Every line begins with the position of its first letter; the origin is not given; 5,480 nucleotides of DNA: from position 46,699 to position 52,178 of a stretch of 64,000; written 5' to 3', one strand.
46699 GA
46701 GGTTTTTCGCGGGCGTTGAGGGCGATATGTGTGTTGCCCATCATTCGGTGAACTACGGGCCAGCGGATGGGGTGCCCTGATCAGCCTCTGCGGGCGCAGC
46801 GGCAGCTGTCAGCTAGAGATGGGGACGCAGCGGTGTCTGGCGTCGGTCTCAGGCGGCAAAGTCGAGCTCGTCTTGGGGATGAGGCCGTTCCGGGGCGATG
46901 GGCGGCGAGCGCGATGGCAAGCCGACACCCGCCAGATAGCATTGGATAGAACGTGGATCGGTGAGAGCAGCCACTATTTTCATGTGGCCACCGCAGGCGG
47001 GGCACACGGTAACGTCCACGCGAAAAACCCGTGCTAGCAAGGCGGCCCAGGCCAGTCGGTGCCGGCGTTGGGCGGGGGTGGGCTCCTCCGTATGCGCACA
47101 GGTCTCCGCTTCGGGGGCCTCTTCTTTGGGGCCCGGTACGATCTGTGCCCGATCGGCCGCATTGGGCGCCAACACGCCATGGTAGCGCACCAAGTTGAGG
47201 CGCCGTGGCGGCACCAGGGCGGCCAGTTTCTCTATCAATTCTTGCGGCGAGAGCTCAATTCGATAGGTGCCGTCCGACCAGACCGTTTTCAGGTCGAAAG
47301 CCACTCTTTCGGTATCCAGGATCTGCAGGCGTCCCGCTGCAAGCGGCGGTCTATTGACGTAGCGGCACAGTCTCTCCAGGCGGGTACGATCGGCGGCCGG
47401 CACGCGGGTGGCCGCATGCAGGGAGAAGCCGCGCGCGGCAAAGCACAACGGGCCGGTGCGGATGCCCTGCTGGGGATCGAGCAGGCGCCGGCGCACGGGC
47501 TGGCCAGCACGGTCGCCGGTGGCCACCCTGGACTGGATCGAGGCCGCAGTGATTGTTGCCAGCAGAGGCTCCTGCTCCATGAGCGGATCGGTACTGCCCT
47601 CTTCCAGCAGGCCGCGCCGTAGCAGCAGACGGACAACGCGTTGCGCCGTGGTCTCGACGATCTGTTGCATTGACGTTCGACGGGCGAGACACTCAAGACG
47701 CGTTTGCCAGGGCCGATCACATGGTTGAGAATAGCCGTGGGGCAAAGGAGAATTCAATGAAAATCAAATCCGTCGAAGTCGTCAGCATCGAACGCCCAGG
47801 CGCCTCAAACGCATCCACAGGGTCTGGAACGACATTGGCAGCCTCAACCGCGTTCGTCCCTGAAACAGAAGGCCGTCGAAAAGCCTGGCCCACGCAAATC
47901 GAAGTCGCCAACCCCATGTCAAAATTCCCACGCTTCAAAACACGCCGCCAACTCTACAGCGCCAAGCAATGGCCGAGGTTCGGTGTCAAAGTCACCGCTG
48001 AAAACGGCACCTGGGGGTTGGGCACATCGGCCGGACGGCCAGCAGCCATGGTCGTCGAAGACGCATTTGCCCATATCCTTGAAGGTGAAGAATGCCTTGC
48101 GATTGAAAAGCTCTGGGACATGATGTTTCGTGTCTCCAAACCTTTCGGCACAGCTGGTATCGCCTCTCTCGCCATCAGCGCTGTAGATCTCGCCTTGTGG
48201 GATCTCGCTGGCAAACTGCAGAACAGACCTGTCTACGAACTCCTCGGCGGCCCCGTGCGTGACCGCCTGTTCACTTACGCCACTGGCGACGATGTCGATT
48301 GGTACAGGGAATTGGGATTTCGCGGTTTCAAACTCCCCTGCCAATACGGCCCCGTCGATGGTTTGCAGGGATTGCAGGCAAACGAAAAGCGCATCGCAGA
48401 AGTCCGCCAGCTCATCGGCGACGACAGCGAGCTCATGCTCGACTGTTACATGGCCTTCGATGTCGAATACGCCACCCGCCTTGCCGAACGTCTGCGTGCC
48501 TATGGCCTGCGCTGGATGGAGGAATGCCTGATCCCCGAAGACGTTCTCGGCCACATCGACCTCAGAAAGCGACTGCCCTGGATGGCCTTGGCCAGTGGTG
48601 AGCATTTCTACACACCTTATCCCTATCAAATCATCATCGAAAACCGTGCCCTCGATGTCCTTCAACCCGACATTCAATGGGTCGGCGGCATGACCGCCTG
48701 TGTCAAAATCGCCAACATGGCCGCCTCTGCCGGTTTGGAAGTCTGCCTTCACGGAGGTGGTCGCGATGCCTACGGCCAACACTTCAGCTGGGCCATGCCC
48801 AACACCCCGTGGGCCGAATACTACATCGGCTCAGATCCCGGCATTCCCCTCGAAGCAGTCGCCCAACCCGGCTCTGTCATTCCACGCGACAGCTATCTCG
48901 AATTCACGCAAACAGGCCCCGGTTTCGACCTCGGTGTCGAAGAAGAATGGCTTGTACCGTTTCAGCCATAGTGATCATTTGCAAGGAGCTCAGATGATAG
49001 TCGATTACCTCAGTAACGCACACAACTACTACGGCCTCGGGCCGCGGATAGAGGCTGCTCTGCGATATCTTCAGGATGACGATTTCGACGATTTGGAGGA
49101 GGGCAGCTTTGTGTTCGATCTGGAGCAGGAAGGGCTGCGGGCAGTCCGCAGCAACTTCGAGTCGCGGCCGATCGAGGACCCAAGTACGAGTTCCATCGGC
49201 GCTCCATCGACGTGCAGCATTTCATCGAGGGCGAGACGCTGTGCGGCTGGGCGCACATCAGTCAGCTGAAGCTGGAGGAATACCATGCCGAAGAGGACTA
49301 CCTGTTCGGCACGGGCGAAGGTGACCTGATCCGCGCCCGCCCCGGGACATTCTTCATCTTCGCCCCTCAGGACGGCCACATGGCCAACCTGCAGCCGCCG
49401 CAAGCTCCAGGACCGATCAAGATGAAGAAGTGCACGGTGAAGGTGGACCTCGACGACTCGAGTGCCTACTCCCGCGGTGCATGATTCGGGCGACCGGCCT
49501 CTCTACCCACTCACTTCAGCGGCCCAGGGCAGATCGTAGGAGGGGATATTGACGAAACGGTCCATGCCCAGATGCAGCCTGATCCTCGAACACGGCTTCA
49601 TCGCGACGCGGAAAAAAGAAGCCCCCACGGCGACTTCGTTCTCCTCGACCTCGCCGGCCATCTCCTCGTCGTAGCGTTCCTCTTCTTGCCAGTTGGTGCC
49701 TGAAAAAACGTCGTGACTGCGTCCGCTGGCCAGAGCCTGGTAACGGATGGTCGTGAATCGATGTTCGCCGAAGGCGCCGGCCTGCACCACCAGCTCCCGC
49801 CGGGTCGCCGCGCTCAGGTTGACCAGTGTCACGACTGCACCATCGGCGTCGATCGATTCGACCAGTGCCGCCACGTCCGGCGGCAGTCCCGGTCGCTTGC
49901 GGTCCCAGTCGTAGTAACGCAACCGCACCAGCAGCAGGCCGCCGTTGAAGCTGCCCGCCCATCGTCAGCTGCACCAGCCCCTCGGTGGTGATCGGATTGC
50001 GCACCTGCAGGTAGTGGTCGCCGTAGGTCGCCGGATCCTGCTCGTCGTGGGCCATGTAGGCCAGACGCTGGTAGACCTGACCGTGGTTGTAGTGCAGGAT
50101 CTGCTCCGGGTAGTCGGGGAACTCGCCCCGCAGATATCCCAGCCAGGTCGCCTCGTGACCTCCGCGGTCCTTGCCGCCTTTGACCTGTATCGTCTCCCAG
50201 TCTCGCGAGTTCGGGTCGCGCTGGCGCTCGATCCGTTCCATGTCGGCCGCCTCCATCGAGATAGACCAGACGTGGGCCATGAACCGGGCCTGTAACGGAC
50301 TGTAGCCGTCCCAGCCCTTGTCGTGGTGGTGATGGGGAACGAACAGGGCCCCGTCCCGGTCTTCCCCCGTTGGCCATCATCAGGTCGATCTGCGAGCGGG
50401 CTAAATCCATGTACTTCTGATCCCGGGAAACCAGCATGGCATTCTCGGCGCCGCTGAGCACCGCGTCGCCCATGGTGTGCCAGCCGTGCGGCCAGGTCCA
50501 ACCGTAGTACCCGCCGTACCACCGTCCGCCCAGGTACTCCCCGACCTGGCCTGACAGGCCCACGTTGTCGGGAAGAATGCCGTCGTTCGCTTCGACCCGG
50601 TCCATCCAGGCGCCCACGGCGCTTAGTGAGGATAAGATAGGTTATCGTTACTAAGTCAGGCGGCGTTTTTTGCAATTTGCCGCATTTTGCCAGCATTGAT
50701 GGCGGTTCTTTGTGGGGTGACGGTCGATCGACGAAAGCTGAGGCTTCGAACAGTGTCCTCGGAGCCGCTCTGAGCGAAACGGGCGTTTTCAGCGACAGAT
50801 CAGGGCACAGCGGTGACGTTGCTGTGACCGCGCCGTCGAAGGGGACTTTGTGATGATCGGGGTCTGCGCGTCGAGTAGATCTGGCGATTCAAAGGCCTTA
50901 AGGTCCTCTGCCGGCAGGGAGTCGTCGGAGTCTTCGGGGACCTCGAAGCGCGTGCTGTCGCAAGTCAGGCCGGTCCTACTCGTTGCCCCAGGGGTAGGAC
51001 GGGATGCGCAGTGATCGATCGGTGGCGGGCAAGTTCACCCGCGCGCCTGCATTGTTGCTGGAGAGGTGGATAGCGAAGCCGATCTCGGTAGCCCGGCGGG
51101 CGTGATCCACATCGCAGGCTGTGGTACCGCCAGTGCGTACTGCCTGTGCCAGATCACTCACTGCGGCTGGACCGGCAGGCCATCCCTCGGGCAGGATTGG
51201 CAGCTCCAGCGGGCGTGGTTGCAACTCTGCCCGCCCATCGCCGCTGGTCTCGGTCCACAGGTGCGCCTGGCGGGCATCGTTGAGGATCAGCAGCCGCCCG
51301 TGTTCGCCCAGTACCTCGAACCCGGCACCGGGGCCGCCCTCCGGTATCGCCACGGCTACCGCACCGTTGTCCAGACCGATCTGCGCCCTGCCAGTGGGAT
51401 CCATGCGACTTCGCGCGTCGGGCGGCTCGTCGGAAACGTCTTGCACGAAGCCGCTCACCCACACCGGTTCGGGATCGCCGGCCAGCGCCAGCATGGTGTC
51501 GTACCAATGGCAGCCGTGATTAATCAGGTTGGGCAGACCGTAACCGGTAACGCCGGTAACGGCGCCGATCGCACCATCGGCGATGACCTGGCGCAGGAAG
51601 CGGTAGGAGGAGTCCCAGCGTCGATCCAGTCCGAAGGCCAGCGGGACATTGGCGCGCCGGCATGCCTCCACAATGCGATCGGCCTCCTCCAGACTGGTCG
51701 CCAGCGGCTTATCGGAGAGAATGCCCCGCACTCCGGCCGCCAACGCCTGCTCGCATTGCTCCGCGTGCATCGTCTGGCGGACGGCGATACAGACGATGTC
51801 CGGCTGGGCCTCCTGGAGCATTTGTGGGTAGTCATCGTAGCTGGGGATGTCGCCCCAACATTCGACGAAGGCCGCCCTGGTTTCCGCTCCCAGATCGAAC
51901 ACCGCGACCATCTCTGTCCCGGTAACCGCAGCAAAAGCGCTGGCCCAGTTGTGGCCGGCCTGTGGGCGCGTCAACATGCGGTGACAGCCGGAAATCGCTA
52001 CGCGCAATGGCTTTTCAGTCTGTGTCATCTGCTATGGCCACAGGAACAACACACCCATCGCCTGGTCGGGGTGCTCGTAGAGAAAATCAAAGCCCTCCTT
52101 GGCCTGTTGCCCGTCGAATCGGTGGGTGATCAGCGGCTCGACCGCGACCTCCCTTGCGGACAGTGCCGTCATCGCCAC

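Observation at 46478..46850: The 214-bp module is far more conserved than the adjacent transposase sequence, which suggests it moves or recombines as an independent unit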

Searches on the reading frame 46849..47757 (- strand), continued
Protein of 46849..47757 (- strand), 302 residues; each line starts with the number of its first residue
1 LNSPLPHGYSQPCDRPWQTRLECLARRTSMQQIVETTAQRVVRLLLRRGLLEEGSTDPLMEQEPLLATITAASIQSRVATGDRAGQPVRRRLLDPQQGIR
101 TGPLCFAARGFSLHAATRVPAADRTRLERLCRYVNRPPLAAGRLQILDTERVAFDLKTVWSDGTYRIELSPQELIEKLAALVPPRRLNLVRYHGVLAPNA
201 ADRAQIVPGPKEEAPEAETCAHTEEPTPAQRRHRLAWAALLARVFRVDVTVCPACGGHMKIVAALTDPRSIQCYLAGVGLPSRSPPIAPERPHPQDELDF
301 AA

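Call 64: get_annotated_region(hit=H11, flank=6000)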
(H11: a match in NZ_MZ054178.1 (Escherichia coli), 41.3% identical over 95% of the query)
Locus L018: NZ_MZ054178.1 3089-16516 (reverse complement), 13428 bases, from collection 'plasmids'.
description: Escherichia coli strain HN13R plasmid pHN13R-tetX4, complete sequence
organism: Escherichia coli (NCBI taxid 562)
taxonomy: Bacteria; Pseudomonadota; Gammaproteobacteria; Enterobacterales; Enterobacteriaceae; Escherichia; Escherichia coli
host: -; source: -; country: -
typing (MOB-suite, as given by PLSDB): non-mobilizable; replicon IncFIA,IncFIB,IncX1
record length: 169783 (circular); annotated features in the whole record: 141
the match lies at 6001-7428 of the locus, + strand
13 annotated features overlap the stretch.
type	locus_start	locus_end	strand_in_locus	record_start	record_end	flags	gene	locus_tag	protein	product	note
CDS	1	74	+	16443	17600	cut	-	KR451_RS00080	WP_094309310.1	tetracycline-inactivating monooxygenase Tet(X4)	-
predicted_resistance_gene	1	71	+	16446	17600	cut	tet(X4)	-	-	tetracycline-inactivating monooxygenase Tet(X4)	predicted by amrfinderplus; class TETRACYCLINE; identity 100.0%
CDS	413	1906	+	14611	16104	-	-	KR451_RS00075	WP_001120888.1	IS91-like element ISVsa3 family transposase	GO:0006313 - DNA transposition [Evidence IEA]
CDS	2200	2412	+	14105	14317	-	-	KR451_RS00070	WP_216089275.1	hypothetical protein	-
CDS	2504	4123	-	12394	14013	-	-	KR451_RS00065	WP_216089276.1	ATP-binding cassette domain-containing protein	-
CDS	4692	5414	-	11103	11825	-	-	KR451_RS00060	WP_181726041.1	BCCT family transporter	GO:0071705 - nitrogen compound transport [Evidence IEA]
CDS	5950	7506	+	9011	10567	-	-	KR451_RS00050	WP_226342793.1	IS91 family transposase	-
CDS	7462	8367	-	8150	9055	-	erm(42)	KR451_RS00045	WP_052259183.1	23S rRNA (adenine(2058)-N(6))-methyltransferase Erm(42)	-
predicted_resistance_gene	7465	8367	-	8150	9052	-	erm(42)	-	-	23S rRNA (adenine(2058)-N(6))-methyltransferase Erm(42)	predicted by amrfinderplus; class LINCOSAMIDE/MACROLIDE; identity 100.0%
CDS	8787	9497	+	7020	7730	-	-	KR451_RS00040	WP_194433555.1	recombinase family protein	GO:0006310 - DNA recombination [Evidence IEA]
CDS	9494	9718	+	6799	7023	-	-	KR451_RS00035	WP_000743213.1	hypothetical protein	-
CDS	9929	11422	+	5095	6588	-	-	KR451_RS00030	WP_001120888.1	IS91-like element ISVsa3 family transposase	GO:0006313 - DNA transposition [Evidence IEA]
CDS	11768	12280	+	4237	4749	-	-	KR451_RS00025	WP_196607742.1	dihydrofolate reductase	-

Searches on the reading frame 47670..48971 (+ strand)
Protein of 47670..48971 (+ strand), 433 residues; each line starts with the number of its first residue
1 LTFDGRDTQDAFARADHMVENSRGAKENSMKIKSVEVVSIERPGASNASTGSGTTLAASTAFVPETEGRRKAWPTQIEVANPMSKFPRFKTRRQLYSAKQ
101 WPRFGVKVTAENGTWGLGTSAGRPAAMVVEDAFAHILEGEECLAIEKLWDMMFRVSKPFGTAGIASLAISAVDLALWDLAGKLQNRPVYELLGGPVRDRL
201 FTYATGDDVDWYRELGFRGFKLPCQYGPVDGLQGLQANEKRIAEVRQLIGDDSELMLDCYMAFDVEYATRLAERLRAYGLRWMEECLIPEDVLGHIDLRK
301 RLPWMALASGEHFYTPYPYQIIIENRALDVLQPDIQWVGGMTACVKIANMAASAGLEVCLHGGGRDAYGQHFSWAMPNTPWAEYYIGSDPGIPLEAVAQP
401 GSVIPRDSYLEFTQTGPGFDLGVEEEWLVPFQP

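Call 11: search_protein_families(library=pfam, proteins=[window:47670-48971:+], max_evalue=0.001)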
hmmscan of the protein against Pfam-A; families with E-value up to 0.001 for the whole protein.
window:47670-48971:+ (433 aa): 2 families
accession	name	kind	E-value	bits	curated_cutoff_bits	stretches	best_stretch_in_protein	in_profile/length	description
PF13378.12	MR_MLE_C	-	5.7e-42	144.3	29.4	1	211-423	9-215/219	Enolase C-terminal domain-like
PF02746.21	MR_MLE_N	-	7.6e-12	45.9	22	1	106-193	31-117/117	Mandelate racemase / muconate lactonizing enzyme, N-terminal domain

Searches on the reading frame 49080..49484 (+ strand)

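Call 61: search_protein_families(library=pfam, proteins=[window:49080-49484:+], max_evalue=0.01)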
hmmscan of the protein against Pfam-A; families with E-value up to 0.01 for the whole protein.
window:49080-49484:+ (134 aa): 1 family
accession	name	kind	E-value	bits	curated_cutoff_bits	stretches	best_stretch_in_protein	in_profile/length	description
PF04074.18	DUF386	-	3.1e-16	60.1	26.5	1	34-122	59-144/145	YhcH/YjgK/YiaL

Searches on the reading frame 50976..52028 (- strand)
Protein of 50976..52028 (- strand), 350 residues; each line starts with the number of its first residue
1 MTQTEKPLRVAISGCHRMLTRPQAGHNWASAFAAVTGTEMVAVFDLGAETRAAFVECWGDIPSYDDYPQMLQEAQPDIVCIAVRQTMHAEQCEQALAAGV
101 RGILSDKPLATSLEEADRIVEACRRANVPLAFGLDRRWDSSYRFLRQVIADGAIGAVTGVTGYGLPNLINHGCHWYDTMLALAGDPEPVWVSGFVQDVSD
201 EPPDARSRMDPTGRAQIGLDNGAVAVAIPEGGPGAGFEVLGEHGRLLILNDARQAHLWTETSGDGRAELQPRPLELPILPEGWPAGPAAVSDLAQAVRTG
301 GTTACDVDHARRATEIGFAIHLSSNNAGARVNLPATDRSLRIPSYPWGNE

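Call 11: search_protein_families(library=pfam, proteins=[window:50976-52028:-], max_evalue=0.001)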
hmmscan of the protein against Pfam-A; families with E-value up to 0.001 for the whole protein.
window:50976-52028:- (350 aa): 3 families
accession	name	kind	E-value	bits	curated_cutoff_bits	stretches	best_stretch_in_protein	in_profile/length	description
PF01408.29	GFO_IDH_MocA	-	9.6e-19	68.7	24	1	9-131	2-117/120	Oxidoreductase family, NAD-binding Rossmann fold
PF02894.22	GFO_IDH_MocA_C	-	7e-06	26.4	22.9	1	168-331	43-216/218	Oxidoreductase family, C-terminal alpha/beta domain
PF22725.1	GFO_IDH_MocA_C3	-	7.1e-06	26.5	27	0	168-245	46-122/124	GFO/IDH/MocA C-terminal domain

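Call 50: find_encoding_contigs(protein=window:50976-52028:-, flank=10000, max_places=6)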
Protein window:50976-52028:- (350 aa): no gene with exactly this product is on record in the collection.
